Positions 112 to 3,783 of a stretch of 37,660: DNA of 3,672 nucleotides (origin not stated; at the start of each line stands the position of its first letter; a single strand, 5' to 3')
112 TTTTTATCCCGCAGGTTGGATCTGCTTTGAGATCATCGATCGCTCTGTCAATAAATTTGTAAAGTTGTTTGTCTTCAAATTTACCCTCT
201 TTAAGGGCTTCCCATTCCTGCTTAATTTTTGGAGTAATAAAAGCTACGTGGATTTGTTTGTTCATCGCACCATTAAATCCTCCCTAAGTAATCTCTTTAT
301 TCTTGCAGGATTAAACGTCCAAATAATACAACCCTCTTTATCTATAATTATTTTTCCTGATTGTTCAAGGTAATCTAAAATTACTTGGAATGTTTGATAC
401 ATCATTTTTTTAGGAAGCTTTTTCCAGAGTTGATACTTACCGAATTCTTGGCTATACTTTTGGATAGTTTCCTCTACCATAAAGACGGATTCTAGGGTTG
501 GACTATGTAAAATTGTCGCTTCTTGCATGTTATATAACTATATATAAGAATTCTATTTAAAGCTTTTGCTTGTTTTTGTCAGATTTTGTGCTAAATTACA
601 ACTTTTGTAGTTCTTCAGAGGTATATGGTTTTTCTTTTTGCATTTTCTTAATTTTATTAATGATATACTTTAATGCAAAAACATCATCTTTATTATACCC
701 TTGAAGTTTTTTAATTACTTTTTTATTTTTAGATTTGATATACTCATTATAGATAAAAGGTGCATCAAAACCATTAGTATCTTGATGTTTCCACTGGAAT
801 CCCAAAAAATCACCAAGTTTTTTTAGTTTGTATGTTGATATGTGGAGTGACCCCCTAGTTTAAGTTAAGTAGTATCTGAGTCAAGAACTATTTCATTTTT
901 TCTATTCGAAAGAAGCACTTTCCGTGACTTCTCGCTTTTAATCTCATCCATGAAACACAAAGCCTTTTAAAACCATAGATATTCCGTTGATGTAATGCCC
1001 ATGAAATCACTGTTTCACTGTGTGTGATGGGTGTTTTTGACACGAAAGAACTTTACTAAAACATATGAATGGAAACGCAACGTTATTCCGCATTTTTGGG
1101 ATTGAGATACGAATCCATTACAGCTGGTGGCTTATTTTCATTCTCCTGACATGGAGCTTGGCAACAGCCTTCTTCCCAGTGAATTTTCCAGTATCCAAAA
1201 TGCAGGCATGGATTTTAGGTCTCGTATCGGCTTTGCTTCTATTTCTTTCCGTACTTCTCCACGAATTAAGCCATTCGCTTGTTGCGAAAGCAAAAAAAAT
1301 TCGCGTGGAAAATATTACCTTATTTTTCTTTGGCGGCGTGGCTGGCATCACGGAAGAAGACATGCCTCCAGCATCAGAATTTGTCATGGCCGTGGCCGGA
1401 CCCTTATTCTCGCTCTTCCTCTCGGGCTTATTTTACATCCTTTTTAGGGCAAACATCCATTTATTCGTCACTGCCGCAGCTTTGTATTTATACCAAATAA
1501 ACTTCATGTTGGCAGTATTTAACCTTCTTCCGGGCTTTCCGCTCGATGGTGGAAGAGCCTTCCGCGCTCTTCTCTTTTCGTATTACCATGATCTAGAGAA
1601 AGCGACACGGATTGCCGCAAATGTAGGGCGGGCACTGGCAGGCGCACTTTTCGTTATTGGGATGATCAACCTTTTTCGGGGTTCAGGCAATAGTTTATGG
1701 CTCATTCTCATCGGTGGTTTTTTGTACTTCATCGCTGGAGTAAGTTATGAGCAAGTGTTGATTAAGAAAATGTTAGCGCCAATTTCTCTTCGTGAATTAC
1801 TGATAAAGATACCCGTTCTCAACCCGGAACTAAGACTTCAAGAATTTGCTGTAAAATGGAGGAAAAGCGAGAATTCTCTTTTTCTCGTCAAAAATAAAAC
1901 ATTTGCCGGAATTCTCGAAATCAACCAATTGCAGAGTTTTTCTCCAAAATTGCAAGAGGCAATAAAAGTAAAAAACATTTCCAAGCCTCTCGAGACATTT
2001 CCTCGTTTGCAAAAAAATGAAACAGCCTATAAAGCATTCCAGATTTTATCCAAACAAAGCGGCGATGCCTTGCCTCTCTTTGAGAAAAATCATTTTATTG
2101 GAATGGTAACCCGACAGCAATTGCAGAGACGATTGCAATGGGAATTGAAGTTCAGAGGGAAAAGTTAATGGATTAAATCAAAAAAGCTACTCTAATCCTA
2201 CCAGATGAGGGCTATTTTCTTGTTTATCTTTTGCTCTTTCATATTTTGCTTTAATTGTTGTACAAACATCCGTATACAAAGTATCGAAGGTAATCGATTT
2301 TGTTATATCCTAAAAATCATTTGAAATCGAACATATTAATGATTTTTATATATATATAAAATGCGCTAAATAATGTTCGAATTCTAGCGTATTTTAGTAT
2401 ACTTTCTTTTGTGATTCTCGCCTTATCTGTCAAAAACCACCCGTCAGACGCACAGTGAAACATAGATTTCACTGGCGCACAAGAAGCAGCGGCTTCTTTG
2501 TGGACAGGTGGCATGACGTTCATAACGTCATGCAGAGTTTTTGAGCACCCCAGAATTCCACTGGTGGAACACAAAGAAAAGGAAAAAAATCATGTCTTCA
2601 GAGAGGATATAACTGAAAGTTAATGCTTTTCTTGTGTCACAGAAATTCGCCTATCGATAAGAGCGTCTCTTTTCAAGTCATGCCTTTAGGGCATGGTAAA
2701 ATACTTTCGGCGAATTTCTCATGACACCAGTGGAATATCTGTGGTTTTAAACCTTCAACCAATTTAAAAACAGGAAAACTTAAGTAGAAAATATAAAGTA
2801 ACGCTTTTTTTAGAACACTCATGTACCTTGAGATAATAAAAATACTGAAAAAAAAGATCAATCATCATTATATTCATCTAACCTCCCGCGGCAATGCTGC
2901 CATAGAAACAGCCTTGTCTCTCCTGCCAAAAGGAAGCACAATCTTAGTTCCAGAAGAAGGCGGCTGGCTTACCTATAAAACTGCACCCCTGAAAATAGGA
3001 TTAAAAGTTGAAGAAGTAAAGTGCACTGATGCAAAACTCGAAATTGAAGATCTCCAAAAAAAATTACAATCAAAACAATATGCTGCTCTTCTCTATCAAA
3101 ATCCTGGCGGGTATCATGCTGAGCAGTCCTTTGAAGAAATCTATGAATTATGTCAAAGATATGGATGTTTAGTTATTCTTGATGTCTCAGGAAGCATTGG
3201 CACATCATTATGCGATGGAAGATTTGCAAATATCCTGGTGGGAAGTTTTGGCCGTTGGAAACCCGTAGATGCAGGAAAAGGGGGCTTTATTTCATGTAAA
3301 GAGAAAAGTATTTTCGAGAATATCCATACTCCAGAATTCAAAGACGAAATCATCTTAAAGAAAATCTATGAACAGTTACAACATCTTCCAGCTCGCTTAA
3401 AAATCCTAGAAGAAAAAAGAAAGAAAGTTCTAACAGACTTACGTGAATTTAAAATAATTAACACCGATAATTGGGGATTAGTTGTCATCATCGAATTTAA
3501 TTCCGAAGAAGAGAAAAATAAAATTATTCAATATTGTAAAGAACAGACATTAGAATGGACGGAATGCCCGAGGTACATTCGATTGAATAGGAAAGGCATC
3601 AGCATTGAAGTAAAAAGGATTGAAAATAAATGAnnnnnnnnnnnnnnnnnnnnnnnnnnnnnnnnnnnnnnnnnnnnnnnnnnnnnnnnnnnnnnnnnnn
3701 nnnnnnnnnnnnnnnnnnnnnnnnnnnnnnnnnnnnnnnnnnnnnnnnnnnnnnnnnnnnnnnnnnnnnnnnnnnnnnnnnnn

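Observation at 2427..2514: Conserved 88-nt structured intergenic element: three-way junction followed by a T5 tract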

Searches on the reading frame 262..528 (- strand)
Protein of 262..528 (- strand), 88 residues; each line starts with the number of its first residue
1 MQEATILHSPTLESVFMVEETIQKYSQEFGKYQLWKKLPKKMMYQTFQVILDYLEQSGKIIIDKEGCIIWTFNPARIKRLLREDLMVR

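Call 17: search_protein_families(library=pfam, proteins=[window:262-528:-], max_evalue=0.01)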
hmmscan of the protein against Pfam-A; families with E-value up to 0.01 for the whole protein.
window:262-528:- (88 aa): 0 families

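Call 83: list_cluster_members(proteins=[window:262-528:-, window:2821-3633:+, window:3630-3944:+, window:3981-4373:+, window:5437-5835:-, window:5892-6677:+, window:17715-18104:-, window:24918-25637:+, window:11613-12437:-, window:30589-31602:-])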
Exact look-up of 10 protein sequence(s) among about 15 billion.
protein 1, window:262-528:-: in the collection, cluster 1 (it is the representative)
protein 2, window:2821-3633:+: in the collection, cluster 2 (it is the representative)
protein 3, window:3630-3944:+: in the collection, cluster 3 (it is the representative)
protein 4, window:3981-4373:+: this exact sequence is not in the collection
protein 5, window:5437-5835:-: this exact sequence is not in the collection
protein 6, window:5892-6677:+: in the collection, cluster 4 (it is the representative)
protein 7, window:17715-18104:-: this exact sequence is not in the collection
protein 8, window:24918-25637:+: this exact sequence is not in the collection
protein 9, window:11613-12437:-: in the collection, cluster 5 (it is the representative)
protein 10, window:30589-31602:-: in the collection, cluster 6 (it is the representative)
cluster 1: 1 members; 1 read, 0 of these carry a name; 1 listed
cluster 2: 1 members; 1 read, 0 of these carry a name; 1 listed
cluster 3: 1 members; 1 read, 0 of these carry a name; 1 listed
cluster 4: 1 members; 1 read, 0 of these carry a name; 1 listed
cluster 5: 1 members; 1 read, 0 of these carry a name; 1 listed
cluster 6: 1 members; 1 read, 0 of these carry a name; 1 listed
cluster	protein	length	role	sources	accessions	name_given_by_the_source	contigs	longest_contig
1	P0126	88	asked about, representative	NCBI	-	-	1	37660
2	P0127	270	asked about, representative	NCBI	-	-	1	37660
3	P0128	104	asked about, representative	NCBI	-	-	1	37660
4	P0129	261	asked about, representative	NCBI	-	-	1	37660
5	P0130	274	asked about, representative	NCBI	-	-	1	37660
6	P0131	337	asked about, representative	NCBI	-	-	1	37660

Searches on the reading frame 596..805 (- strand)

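Call 17: search_protein_families(library=pfam, proteins=[window:596-805:-], max_evalue=0.01)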
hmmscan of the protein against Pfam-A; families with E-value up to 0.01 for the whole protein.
window:596-805:- (69 aa): 1 family
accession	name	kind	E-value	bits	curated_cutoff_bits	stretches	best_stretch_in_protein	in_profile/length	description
PF13482.12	RNase_H_2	-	1.7e-10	41.5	22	1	1-51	113-163/165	RNase_H superfamily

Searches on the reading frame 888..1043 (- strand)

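Call 55: search_protein_families(library=pfam, proteins=[window:888-1043:-], max_evalue=1)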
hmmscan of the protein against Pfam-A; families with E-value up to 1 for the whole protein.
window:888-1043:- (51 aa): 1 family
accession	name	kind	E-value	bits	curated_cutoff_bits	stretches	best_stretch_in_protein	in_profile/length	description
PF03300.19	Tenui_NS4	-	0.21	11.6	27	1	8-48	96-136/271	Tenuivirus non-structural, movement protein NS4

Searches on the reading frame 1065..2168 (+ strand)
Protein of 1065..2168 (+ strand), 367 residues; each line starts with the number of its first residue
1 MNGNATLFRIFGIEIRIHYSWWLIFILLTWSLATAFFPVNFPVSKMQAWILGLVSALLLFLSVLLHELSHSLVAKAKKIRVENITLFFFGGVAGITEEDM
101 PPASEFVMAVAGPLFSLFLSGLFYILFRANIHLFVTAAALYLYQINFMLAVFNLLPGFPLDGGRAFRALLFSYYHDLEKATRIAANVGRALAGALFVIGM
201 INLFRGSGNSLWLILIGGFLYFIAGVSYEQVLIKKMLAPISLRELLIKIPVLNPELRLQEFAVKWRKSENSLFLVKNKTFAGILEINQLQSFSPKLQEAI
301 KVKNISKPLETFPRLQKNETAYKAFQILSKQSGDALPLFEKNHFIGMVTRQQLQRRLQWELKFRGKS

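Call 17: search_protein_families(library=pfam, proteins=[window:1065-2168:+], max_evalue=0.01)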
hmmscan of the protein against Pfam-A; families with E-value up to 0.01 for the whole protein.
window:1065-2168:+ (367 aa): 3 families
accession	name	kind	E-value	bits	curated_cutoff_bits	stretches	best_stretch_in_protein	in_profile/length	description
PF02163.28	Peptidase_M50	-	2.8e-21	76.3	27.2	2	56-127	3-100/221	Peptidase family M50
PF13398.12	Peptidase_M50B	-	1.4e-05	25.3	26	1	57-140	19-102/201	Peptidase M50B-like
PF00571.33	CBS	-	0.0087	16.8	24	0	315-356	12-54/57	CBS domain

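Call 26: find_homologous_proteins(query=window:1065-2168:+, max_evalue=1e-20)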
Query window:1065-2168:+ (367 aa): 3206 proteins with E <= 1e-20 among 8000 candidates; the best 120 are listed.
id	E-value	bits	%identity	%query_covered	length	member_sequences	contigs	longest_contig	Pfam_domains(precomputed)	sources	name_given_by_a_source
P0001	1.8e-234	795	100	100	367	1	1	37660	PF13398.13,PF02163.29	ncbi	-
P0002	6.6e-137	474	57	100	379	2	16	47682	PF02163.29,PF00571.34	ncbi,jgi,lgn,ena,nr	ncbi:site-2 protease family protein [Candidatus Woesearchaeota archaeon]|nr:site-2 protease family p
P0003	3.6e-127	442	55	98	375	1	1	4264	PF13398.13,PF02163.29,PF00571.34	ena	-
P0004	1.8e-126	440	55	99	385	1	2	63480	PF13398.13,PF02163.29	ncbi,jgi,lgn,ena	-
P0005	2.3e-126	440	54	99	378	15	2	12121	PF13398.13,PF02163.29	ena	-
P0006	9.5e-126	438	53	99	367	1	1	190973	PF13398.13,PF02163.29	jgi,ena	jgi:Zn-dependent protease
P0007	1.8e-125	437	57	98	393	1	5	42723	PF02163.29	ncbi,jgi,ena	-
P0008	5.9e-125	435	55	98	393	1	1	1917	PF13398.13,PF02163.29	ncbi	-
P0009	5.3e-124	432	53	99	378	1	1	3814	PF13398.13,PF02163.29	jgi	-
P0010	7.5e-124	431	53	99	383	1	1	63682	PF13398.13,PF02163.29,PF00571.34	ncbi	-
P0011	1.0e-123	431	56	98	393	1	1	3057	PF13398.13,PF02163.29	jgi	jgi:Zn-dependent protease/predicted transcriptional regulator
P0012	1.4e-123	430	55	99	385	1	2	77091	PF13398.13,PF02163.29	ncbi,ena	-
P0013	1.6e-123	430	53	98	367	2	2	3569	PF13398.13,PF02163.29,PF00571.34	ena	-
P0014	3.2e-123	429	52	99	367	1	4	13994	PF13398.13,PF02163.29,PF00571.34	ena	-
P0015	5.8e-123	428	54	99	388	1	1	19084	PF13398.13,PF02163.29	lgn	-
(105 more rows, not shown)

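Call 35: find_encoding_contigs(protein=P0002, flank=6000, max_places=4)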
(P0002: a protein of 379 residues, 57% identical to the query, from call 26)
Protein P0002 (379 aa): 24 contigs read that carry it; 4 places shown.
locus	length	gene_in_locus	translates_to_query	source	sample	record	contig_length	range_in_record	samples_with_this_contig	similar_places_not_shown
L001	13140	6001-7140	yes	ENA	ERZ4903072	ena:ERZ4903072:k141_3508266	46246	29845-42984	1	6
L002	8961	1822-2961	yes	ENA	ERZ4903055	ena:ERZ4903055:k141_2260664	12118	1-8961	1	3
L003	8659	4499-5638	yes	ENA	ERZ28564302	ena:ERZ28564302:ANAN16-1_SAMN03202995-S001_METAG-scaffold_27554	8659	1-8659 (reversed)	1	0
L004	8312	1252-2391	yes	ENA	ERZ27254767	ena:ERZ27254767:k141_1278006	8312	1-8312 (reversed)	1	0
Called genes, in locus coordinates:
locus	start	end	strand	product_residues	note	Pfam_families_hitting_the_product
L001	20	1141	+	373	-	PF00571:CBS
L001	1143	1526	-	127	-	-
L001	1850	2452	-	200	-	-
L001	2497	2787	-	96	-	-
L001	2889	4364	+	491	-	PF01139:RtcB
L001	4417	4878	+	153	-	-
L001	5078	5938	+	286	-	-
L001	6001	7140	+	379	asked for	PF02163:Peptidase_M50, PF00571:CBS (weak)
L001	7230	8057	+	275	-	PF01041:DegT_DnrJ_EryC1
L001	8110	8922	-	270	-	-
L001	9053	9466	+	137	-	-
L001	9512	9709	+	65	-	-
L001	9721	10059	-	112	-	PF01475:FUR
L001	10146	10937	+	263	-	PF02535:Zip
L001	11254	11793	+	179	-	PF01936:NYN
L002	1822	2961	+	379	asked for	PF02163:Peptidase_M50, PF00571:CBS (weak)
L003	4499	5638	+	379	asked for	PF02163:Peptidase_M50, PF00571:CBS (weak)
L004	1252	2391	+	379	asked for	PF02163:Peptidase_M50, PF00571:CBS (weak)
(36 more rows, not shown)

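Call 46: find_related_loci(query=A2, collection=genome_contigs, flank=10000)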
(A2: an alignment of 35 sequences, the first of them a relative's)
Query A2 (367 aa) in genome_contigs; peptide patterns used: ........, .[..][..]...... (x = any residue, [..] = any of these).
600 stretches matched a pattern (row limit reached: there are more); 590 encode a relative of the query (tblastn E <= 1e-3); the best 80 are kept; 80 distinct loci.
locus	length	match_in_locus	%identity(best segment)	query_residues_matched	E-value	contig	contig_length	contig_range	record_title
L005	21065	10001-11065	52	9-364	4e-118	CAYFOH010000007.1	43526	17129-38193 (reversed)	MAG TPA_asm: uncultured Methanosarcinales archaeon isolate ERP019367_co1_29 genome assembly, contig: NODE_942_length_435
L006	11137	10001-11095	50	1-363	5e-117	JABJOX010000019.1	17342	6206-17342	MAG: Candidatus Woesearchaeota archaeon isolate SI075_bin52 k141_2032995, whole genome shotgun sequence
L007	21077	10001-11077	52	7-363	9e-112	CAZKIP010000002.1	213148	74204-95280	MAG TPA_asm: uncultured Methanosarcinales archaeon isolate SRP200020_co5_333 genome assembly, contig: NODE_58_length_213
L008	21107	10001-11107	50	1-367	3e-111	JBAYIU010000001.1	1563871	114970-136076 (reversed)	MAG: Candidatus Woesearchaeota archaeon isolate SO_2016_GW1_38 scaffold00001_OW334_2016, whole genome shotgun sequence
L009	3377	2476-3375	55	1-297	4e-106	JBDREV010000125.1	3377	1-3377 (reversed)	MAG: Candidatus Woesearchaeota archaeon isolate MEGAHIT-group-1.331 k141_5140438, whole genome shotgun sequence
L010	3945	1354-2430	44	1-356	2e-93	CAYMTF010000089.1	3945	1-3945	MAG TPA_asm: uncultured Methanosarcinales archaeon isolate SRP077602_co11_565 genome assembly, contig: NODE_36546_length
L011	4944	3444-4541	38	1-357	1e-67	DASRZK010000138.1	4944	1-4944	MAG TPA_asm: Dehalococcoidales bacterium isolate SMAG_U14204 k141_1621939, whole genome shotgun sequence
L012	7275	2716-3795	36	1-353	5e-67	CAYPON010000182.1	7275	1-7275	MAG TPA_asm: uncultured Anaerolineae bacterium isolate SRP231805_co1_126 genome assembly, contig: NODE_10345_length_7275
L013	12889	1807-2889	37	7-358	2e-66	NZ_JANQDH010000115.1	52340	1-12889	Chrysosporum bergii ANA360D k141_8805, whole genome shotgun sequence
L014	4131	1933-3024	36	1-358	2e-65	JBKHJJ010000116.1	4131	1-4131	MAG: Dehalococcoidia bacterium isolate D4M11_38 NODE_14983_length_4131_cov_10.169038, whole genome shotgun sequence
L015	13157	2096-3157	37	7-353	3e-65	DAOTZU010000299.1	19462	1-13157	MAG TPA_asm: Anaerolineae bacterium isolate H6_558 k131_1696761, whole genome shotgun sequence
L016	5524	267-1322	37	9-353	3e-65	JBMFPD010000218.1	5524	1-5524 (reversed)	MAG: Anaerolineae bacterium isolate KM4338-54 NODE_218_length_5524_cov_3.507986, whole genome shotgun sequence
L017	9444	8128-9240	35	1-363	2e-64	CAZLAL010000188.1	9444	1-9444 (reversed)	MAG TPA_asm: uncultured Dehalococcoidales bacterium isolate SRP067234_co1_241 genome assembly, contig: k99_190276, whole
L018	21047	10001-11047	36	12-353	2e-64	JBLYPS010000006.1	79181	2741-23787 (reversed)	MAG: Dehalococcoidia bacterium isolate CedChl2 CedChl2_contig_6, whole genome shotgun sequence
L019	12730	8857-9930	36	7-358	2e-64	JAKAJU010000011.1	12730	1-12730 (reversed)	MAG: Chloroflexi bacterium isolate WY4.bin17 NODE_6144_length_12730_cov_1.303737, whole genome shotgun sequence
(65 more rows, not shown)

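Call 56: find_encoding_contigs(protein=P0001, flank=1000, max_places=2)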
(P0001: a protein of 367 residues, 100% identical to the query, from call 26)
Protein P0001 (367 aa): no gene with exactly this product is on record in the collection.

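Call 76: find_encoding_contigs(protein=P0124, flank=10000, max_places=5)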
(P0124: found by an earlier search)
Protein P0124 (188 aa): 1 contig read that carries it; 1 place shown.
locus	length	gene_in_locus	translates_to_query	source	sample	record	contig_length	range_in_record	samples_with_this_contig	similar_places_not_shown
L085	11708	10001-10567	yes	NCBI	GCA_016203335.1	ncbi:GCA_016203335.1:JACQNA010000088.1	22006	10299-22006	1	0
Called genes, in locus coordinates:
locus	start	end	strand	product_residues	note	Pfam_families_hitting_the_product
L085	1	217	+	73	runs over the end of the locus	PF01192:RNA_pol_Rpb6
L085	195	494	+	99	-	PF04010:DUF357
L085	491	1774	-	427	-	PF00675:Peptidase_M16, PF05193:Peptidase_M16_C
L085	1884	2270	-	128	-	PF01850:PIN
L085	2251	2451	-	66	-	-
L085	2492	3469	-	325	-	PF08068:DKCLD, PF01509:TruB_N, PF21238:Pus10_C (weak), PF16198:TruB_C_2, PF01472:PUA, PF26292:PUA_elF2D (weak)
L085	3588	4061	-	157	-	PF01198:Ribosomal_L31e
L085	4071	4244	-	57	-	-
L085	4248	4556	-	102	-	PF01984:dsDNA_bind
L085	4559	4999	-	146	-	PF01090:Ribosomal_S19e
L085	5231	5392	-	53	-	-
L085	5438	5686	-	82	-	PF12844:HTH_19 (weak), PF13560:HTH_31, PF01381:HTH_3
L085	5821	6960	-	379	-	-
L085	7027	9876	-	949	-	PF04851:ResIII (faint), PF00270:DEAD, PF00271:Helicase_C, PF22590:Cas3-like_C_2 (weak), PF19306:WHD_Lhr, PF08494:DEAD_assoc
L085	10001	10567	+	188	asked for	PF01169:GDT1, PF01925:TauE (faint), PF01169:GDT1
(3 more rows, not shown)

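Call 78: find_encoding_contigs(protein=P0123, flank=3000, max_places=10)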
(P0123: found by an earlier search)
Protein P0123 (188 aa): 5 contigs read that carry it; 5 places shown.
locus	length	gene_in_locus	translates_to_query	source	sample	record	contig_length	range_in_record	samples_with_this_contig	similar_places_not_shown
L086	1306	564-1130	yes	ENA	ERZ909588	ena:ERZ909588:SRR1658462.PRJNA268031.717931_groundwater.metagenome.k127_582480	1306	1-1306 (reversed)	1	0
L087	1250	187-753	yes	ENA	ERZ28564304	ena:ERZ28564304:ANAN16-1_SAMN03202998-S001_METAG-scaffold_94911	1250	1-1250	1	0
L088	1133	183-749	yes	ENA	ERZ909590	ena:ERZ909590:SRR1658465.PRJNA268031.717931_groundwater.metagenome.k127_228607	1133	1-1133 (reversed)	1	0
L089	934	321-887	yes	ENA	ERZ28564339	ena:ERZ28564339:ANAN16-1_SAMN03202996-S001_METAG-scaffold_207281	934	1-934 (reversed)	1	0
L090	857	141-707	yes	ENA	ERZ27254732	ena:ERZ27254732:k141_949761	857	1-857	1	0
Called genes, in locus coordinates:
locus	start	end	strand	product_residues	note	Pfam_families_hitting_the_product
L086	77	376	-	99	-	PF12840:HTH_20, PF13412:HTH_24 (faint), PF01022:HTH_5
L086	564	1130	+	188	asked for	PF01169:GDT1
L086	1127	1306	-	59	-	?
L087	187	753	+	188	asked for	PF01169:GDT1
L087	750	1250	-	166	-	?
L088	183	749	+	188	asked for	PF01169:GDT1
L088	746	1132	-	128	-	?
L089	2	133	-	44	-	?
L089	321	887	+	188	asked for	PF01169:GDT1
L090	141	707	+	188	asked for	PF01169:GDT1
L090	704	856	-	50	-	?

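Call 79: find_encoding_contigs(protein=P0125, flank=3000, max_places=10)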
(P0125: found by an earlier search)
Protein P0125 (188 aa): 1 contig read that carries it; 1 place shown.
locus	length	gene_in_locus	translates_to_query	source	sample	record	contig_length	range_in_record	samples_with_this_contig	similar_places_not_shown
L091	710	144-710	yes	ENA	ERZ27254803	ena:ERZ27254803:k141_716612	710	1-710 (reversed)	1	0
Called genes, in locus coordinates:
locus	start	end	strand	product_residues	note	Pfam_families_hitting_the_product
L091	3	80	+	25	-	?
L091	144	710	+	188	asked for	PF01169:GDT1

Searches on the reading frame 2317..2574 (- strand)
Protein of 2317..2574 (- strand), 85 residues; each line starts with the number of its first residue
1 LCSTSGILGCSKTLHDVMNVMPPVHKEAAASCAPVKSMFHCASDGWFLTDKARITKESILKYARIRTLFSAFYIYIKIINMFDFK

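Call 17: search_protein_families(library=pfam, proteins=[window:2317-2574:-], max_evalue=0.01)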
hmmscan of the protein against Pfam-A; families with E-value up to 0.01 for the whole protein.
window:2317-2574:- (85 aa): 0 families

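Call 54: find_homologous_proteins(query=window:2317-2574:-, max_evalue=10)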
Query window:2317-2574:-: no candidate shares three 5-residue words with the query. No homologue found.

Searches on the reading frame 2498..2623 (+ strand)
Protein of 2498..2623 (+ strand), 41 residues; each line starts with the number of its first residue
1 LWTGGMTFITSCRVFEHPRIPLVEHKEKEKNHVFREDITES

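Call 55: search_protein_families(library=pfam, proteins=[window:2498-2623:+], max_evalue=1)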
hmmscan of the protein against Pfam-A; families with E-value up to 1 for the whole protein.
window:2498-2623:+ (41 aa): 0 families

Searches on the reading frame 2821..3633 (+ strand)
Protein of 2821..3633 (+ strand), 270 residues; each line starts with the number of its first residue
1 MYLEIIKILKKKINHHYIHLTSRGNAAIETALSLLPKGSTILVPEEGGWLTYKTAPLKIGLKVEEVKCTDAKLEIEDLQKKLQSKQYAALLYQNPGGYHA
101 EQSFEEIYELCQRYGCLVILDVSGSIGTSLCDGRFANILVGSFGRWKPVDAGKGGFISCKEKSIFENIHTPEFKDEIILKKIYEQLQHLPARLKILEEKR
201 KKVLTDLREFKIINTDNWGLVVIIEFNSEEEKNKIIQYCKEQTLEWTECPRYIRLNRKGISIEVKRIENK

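Call 16: find_encoding_contigs(protein=window:2821-3633:+, flank=10000, max_places=10)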
Protein window:2821-3633:+ (270 aa): no gene with exactly this product is on record in the collection.

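Call 17: search_protein_families(library=pfam, proteins=[window:2821-3633:+], max_evalue=0.01)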
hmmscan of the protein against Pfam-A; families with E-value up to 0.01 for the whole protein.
window:2821-3633:+ (270 aa): 3 families
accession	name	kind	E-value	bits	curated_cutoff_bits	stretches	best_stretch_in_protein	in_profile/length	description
PF01041.23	DegT_DnrJ_EryC1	-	1e-06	28.7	19.8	1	15-168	39-195/360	DegT/DnrJ/EryC1/StrS aminotransferase family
PF00155.27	Aminotran_1_2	-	4.3e-05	23.3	19.7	1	15-121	65-185/361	Aminotransferase class I and II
PF00202.27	Aminotran_3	-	0.0041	16.3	30.5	0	55-121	160-230/403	Aminotransferase class-III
